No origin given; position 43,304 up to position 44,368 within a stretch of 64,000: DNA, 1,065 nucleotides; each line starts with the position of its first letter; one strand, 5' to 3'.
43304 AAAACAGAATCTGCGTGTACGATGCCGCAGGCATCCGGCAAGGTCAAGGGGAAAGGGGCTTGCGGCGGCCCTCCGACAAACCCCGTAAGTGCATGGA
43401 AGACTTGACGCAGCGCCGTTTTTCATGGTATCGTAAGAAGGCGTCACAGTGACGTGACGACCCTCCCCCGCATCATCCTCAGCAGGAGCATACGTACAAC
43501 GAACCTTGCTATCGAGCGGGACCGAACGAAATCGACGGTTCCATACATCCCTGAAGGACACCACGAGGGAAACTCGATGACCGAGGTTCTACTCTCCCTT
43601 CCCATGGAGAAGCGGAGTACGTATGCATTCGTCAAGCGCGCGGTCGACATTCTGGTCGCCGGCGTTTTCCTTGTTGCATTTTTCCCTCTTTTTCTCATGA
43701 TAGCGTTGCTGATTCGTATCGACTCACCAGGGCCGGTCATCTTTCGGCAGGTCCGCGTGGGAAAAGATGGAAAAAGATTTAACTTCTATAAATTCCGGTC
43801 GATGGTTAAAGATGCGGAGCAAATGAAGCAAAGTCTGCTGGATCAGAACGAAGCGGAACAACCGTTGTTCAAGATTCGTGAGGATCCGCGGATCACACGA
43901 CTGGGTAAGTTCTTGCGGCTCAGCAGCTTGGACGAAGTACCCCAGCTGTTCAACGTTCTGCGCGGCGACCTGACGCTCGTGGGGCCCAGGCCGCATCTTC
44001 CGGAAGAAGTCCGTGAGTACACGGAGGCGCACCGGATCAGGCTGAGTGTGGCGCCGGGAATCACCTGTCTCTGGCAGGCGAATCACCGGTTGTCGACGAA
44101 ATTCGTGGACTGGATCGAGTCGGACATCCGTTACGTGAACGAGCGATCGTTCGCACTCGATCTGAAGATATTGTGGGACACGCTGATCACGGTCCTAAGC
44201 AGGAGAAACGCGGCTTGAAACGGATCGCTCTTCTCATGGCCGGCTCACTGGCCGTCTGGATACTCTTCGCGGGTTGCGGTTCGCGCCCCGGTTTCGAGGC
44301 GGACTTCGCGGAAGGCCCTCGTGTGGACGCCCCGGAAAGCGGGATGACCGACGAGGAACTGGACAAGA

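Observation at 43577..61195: Two different initiating phosphoglycosyl transferases in one Wzx/Wzy locus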

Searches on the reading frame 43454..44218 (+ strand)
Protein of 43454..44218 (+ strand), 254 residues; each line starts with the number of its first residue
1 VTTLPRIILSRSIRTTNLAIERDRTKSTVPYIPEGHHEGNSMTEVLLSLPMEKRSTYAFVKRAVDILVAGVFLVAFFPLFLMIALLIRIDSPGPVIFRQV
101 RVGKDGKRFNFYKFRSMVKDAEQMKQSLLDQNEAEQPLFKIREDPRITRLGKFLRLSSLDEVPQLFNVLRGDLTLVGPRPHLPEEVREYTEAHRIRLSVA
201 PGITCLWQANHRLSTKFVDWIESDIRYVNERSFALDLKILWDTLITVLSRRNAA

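Call 3: search_protein_families(library=pfam, proteins=[window:43454-44218:+])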
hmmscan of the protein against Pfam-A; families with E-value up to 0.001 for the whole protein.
window:43454-44218:+ (254 aa): 1 family
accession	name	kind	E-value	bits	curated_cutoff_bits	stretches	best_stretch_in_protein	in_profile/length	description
PF02397.22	Bac_transf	-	1.8e-64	217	27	1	61-248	1-178/179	Bacterial sugar transferase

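Call 5: search_protein_families(library=ncbifam, proteins=[window:43454-44218:+])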
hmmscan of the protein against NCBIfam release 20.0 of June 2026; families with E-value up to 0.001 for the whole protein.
window:43454-44218:+ (254 aa): 10 families
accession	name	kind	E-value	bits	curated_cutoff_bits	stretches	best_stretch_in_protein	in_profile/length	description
TIGR03025.1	EPS_sugtrans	subfamily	4.7e-81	273.3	295.55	1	54-253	251-444/445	exopolysaccharide biosynthesis polyprenyl glycosylphosphotransferase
TIGR03023.1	WcaJ_sugtrans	equivalog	5.8e-69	233.5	410.75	1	50-253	254-452/453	undecaprenyl-phosphate glucose phosphotransferase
TIGR03022.1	WbaP_sugtrans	subfamily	7.2e-69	233.2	403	1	56-253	254-455/456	undecaprenyl-phosphate galactose phosphotransferase WbaP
NF041877.1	EPS_EpsZ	equivalog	3e-62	210.8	800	1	59-253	264-458/459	exopolysaccharide biosynthesis polyisoprenyl-phosphate hexose-1-phosphate transferase EpsZ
NF052601.1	undeca_RfbP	equivalog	1.4e-60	204.6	330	1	53-252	37-240/244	undecaprenyl-phosphate galactose phosphotransferase family protein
TIGR03013.1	EpsB_2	subfamily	5.4e-46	157.6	393.35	1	52-250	246-439/443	TIGR03013 family XrtA/PEP-CTERM system glycosyltransferase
NF011751.0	PRK15204.1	equivalog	2.2e-41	142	907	1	52-252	272-474/476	undecaprenyl-phosphate galactose phosphotransferase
NF007518.0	PRK10124.1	equivalog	1.4e-40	139.4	684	1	58-245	271-455/464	undecaprenyl-phosphate glucose phosphotransferase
NF050817.1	PolSacchBiosHfsE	equivalog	6.3e-38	130.7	750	1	54-253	265-465/467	polysaccharide biosynthesis protein HfsE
NF045514.1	glycotran_HepC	equivalog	8.9e-28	97.1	140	1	50-181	106-212/220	heterocyst development glycosyltransferase HepC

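Call 9: find_encoding_contigs(protein=window:43577-44218:+, flank=10000, max_places=6)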
Protein window:43577-44218:+ (213 aa): no gene with exactly this product is on record in the collection.

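Call 19: search_solved_structures(query=window:43577-44218:+, show_alignments=2)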
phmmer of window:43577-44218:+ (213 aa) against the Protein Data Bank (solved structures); distinct sequences matched with E-value up to 0.001: 7.
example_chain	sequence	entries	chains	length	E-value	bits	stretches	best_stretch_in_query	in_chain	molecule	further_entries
30us_A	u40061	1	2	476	1.6e-37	132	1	18-210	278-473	UDP-Gal::undecaprenolphosphate Gal-1-P transferase WbaP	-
8t53_A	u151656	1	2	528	1.6e-37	132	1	10-210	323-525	Undecaprenyl-phosphate galactose phosphotransferase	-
9s7s_A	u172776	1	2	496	1.8e-37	131.8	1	18-210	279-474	UDP-Gal::undecaprenolphosphate Gal-1-P transferase WbaP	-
30wc_A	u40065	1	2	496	1.8e-37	131.8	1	18-210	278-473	Undecaprenyl-phosphate galactose phosphotransferase WbaP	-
9s8l_A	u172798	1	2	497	1.8e-37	131.8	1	18-210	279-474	UDP-Gal::undecaprenolphosphate Gal-1-P transferase WbaP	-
8e37_B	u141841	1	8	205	3e-31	111.5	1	17-210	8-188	N,N'-diacetylbacilliosaminyl-1-phosphate transferase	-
8g1n_A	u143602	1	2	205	7.6e-31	110.2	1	17-210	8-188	N,N'-diacetylbacilliosaminyl-1-phosphate transferase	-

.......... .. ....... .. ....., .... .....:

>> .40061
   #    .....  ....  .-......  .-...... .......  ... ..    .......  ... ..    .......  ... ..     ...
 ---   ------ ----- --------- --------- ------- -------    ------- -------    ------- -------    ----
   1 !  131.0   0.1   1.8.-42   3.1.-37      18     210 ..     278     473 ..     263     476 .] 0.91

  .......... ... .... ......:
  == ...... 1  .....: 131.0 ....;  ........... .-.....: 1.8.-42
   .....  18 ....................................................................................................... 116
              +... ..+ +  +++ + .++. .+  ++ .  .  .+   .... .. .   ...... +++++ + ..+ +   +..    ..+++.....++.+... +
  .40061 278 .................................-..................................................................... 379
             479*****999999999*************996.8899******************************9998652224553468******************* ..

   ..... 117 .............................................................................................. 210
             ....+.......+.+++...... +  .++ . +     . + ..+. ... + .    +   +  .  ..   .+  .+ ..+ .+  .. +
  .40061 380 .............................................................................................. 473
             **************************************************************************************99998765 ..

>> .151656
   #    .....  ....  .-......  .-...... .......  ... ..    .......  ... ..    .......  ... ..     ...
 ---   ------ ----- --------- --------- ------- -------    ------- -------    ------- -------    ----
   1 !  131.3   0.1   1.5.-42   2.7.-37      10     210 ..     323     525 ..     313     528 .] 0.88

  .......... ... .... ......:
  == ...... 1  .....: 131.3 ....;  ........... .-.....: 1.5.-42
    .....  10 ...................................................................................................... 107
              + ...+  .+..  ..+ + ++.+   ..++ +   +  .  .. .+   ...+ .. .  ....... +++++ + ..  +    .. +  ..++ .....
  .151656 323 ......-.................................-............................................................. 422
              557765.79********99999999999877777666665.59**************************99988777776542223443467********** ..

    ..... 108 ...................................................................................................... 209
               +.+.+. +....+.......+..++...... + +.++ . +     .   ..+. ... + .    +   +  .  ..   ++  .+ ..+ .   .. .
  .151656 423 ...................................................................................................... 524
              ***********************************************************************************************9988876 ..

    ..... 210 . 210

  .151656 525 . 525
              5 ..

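Call 27: find_homologous_proteins(query=window:43577-44218:+)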
Query window:43577-44218:+ (213 aa): 7848 proteins with E <= 0.001 among 8000 candidates; the best 120 are listed.
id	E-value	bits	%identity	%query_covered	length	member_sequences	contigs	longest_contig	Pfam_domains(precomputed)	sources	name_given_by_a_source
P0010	2.0e-135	466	100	100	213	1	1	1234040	PF02397.23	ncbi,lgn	-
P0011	1.6e-128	444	94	100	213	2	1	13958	PF02397.23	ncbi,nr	ncbi:MAG: sugar transferase [Gemmatimonadetes bacterium]|nr:sugar transferase [Gemmatimonadota bacte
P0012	6.2e-126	435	93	100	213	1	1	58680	PF02397.23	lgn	-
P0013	9.6e-83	294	67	93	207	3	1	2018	PF02397.23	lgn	-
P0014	2.1e-82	293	65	94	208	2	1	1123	PF02397.23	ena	-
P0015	1.1e-81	291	67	93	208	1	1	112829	PF02397.23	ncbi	-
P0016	4.9e-81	289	67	93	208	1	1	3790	PF02397.23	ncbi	-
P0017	4.5e-80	286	63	92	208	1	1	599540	PF02397.23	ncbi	-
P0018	5.0e-80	286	65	93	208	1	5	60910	PF02397.23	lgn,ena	-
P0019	1.7e-79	284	66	80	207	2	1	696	PF02397.23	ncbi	-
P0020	3.5e-79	283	65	93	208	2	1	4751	PF02397.23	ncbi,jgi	-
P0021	5.3e-79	282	64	93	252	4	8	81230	PF02397.23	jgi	-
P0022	5.4e-79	282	63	94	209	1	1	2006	PF02397.23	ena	-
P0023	8.1e-79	282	67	93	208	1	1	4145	PF02397.23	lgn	-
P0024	3.1e-77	276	65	93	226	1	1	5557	PF02397.23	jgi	-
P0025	1.7e-76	274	62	93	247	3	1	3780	PF02397.23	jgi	-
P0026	3.1e-76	273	64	93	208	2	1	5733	PF02397.23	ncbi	-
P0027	8.4e-76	272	63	93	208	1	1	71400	PF02397.23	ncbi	ncbi:MAG: sugar transferase [Candidatus Eisenbacteria bacterium]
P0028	9.6e-76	272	60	95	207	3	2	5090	PF02397.23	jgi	jgi:lipopolysaccharide/colanic/teichoic acid biosynthesis glycosyltransferase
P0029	2.1e-75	270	61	95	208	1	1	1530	PF02397.23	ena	-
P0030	2.2e-75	270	61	95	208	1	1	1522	PF02397.23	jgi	-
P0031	4.1e-75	270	60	95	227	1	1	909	PF02397.23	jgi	jgi:exopolysaccharide biosynthesis polyprenyl glycosylphosphotransferase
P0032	1.4e-74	268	61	96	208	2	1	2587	PF02397.23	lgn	-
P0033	2.1e-74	267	62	93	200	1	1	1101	PF02397.23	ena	-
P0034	5.1e-74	266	58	95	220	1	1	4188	PF02397.23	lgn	-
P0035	7.1e-74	265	58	92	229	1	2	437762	PF02397.23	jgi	jgi:lipopolysaccharide/colanic/teichoic acid biosynthesis glycosyltransferase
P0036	8.1e-74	265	61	93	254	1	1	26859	PF02397.23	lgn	-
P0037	2.2e-73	264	59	92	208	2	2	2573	PF02397.23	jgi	jgi:lipopolysaccharide/colanic/teichoic acid biosynthesis glycosyltransferase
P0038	2.6e-73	264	59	92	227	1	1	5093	PF02397.23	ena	-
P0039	2.8e-73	264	63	90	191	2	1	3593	PF02397.23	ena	-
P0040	3.0e-73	263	59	94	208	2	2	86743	PF02397.23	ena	-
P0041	1.6e-72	261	58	92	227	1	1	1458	PF02397.23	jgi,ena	-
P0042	1.6e-72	261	58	92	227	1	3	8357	PF02397.23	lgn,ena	-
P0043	3.8e-72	260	58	91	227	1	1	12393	PF02397.23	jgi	jgi:lipopolysaccharide/colanic/teichoic acid biosynthesis glycosyltransferase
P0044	5.6e-72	259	58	92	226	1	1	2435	PF02397.23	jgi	jgi:lipopolysaccharide/colanic/teichoic acid biosynthesis glycosyltransferase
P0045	5.8e-72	259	60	92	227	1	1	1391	PF02397.23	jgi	jgi:lipopolysaccharide/colanic/teichoic acid biosynthesis glycosyltransferase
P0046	1.8e-71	258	56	95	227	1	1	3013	PF02397.23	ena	-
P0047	4.2e-71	256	58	91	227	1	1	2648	PF02397.23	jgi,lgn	-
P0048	9.8e-71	255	59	91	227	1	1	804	PF02397.23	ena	-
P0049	2.8e-70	254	58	93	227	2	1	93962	PF02397.23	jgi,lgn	-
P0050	5.6e-70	253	58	93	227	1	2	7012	PF02397.23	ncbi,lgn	-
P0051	6.4e-70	253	56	94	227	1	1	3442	PF02397.23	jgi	jgi:lipopolysaccharide/colanic/teichoic acid biosynthesis glycosyltransferase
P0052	6.7e-70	252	58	91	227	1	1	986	PF02397.23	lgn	-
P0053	1.7e-69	251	58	92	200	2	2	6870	PF02397.23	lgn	-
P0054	6.9e-69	249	57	91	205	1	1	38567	PF02397.23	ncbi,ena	-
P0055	7.0e-69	249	57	91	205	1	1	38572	PF02397.23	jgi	-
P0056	9.2e-69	249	59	91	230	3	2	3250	PF02397.23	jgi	jgi:exopolysaccharide biosynthesis polyprenyl glycosylphosphotransferase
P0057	9.3e-69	249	59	91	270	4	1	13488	PF02397.23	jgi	jgi:exopolysaccharide biosynthesis polyprenyl glycosylphosphotransferase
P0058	2.0e-68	248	57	93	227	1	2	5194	PF02397.23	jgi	jgi:lipopolysaccharide/colanic/teichoic acid biosynthesis glycosyltransferase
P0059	6.7e-68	246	58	92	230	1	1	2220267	PF02397.23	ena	-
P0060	7.6e-68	246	56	91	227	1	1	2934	PF02397.23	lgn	-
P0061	8.0e-68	246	59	92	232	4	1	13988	PF02397.23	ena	-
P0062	9.0e-68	246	50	100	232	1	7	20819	PF02397.23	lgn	-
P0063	9.6e-68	245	57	93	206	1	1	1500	PF02397.23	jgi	jgi:exopolysaccharide biosynthesis polyprenyl glycosylphosphotransferase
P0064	1.3e-67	245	57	92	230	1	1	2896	PF02397.23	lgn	-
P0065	1.3e-67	245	59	93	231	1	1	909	PF02397.23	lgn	-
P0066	1.4e-67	245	58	92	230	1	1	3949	PF02397.23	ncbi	-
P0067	3.0e-67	244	56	92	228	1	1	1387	PF02397.23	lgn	-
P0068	3.0e-67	244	52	98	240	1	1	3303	PF02397.23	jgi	jgi:exopolysaccharide biosynthesis polyprenyl glycosylphosphotransferase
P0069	4.0e-67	243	57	91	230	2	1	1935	PF02397.23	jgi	-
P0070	6.7e-67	243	55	91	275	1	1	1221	PF02397.23,PF01588.27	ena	-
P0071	7.3e-67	243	56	96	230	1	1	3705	PF02397.23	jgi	jgi:exopolysaccharide biosynthesis polyprenyl glycosylphosphotransferase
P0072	8.1e-67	242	57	94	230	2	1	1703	PF02397.23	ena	-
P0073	9.4e-67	242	57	92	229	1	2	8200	PF02397.23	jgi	jgi:exopolysaccharide biosynthesis polyprenyl glycosylphosphotransferase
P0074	1.2e-66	242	55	94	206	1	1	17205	PF02397.23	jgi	-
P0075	1.6e-66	241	58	91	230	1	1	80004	PF02397.23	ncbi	ncbi:MAG: sugar transferase [Candidatus Eisenbacteria bacterium]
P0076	1.7e-66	241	57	92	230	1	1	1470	PF02397.23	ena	-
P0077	2.5e-66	241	52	96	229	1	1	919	PF02397.23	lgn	-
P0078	2.7e-66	241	55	96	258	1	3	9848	PF02397.23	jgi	jgi:exopolysaccharide biosynthesis polyprenyl glycosylphosphotransferase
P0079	3.0e-66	241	60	82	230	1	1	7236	PF02397.23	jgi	-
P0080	3.0e-66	241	60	82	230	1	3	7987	PF02397.23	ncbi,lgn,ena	-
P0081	3.9e-66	240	58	92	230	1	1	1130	PF02397.23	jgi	jgi:lipopolysaccharide/colanic/teichoic acid biosynthesis glycosyltransferase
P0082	4.4e-66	240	53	96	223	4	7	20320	PF02397.23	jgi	jgi:exopolysaccharide biosynthesis polyprenyl glycosylphosphotransferase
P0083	4.6e-66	240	56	92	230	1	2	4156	PF02397.23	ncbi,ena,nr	ncbi:MAG: sugar transferase [Candidatus Eisenbacteria sp.]|nr:sugar transferase [Candidatus Eisenbac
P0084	7.0e-66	239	57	92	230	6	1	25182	PF02397.23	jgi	-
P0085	9.2e-66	239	55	92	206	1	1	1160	PF02397.23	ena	-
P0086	1.0e-65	239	50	94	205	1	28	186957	PF02397.23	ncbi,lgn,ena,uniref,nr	ncbi:Putative colanic biosynthesis UDP-glucose lipid carrier transferase [uncultured Clostridium sp.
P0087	1.3e-65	239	50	95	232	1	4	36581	PF02397.23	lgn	-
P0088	1.5e-65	238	57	92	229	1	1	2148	PF02397.23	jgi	jgi:exopolysaccharide biosynthesis polyprenyl glycosylphosphotransferase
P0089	1.6e-65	238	57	92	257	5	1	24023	PF02397.23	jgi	jgi:exopolysaccharide biosynthesis polyprenyl glycosylphosphotransferase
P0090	1.7e-65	238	56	92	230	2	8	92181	PF02397.23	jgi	-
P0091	1.8e-65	238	56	92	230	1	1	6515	PF02397.23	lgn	-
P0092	1.8e-65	238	58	92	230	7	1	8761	PF02397.23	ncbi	-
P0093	2.0e-65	238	56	92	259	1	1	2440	PF02397.23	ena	-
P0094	2.5e-65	238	56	92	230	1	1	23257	PF02397.23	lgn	-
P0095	2.8e-65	237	49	93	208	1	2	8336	PF02397.23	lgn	-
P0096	2.8e-65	237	51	95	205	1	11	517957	PF02397.23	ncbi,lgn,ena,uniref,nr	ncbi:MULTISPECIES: sugar transferase [Clostridium]|uniref:Undecaprenyl-phosphate galactose phosphotr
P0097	3.0e-65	237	56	92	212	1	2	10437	PF02397.23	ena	-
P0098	3.2e-65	237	56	92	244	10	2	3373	PF02397.23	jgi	jgi:exopolysaccharide biosynthesis polyprenyl glycosylphosphotransferase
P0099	3.3e-65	237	56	91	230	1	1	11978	PF02397.23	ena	-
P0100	3.3e-65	237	56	92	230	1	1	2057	PF02397.23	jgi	jgi:exopolysaccharide biosynthesis polyprenyl glycosylphosphotransferase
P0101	4.3e-65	237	55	92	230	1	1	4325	PF02397.23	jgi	-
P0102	4.3e-65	237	55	92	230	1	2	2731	PF02397.23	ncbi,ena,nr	ncbi:MAG TPA: sugar transferase [bacterium]|nr:sugar transferase [bacterium]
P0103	4.4e-65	237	51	99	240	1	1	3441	PF02397.23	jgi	-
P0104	4.4e-65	237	52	93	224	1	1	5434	PF02397.23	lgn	-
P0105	5.1e-65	237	55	92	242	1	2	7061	PF02397.23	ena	-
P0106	5.3e-65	236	56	92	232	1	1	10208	PF02397.23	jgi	-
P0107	5.4e-65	236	53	99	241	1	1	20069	PF02397.23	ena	-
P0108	6.6e-65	236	54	95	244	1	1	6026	PF02397.23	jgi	jgi:exopolysaccharide biosynthesis polyprenyl glycosylphosphotransferase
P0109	6.7e-65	236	49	94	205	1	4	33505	PF02397.23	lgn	-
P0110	6.7e-65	236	56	92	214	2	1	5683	PF02397.23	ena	-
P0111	7.5e-65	236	56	91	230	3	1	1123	PF02397.23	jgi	jgi:exopolysaccharide biosynthesis polyprenyl glycosylphosphotransferase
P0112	7.8e-65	236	54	92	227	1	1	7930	PF02397.23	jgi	jgi:lipopolysaccharide/colanic/teichoic acid biosynthesis glycosyltransferase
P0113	9.0e-65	236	53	97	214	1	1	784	PF02397.23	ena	-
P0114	1.0e-64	236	55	93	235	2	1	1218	PF02397.23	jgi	jgi:exopolysaccharide biosynthesis polyprenyl glycosylphosphotransferase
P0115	1.1e-64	235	51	100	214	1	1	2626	PF02397.23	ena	-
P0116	1.4e-64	235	55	92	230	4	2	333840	PF02397.23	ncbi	-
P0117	1.8e-64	235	51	95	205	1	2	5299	PF02397.23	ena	-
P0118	1.8e-64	235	55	92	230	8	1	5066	PF02397.23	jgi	-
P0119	2.1e-64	235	53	97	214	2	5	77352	PF02397.23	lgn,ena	-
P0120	2.4e-64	234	52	91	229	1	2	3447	PF02397.23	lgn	-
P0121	2.4e-64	234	58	81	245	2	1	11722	PF02397.23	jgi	jgi:exopolysaccharide biosynthesis polyprenyl glycosylphosphotransferase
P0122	2.5e-64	234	51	95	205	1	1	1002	PF02397.23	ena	-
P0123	2.7e-64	234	55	92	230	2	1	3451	PF02397.23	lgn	-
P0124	2.7e-64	234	52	95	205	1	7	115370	PF02397.23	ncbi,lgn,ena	-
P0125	2.9e-64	234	57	93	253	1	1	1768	PF02397.23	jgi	jgi:exopolysaccharide biosynthesis polyprenyl glycosylphosphotransferase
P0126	3.1e-64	234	50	99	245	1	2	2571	PF02397.23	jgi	jgi:exopolysaccharide biosynthesis polyprenyl glycosylphosphotransferase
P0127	3.1e-64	234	55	92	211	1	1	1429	PF02397.23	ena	-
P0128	3.3e-64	234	50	95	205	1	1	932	PF02397.23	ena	-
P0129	3.5e-64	234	50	94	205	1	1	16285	PF02397.23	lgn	-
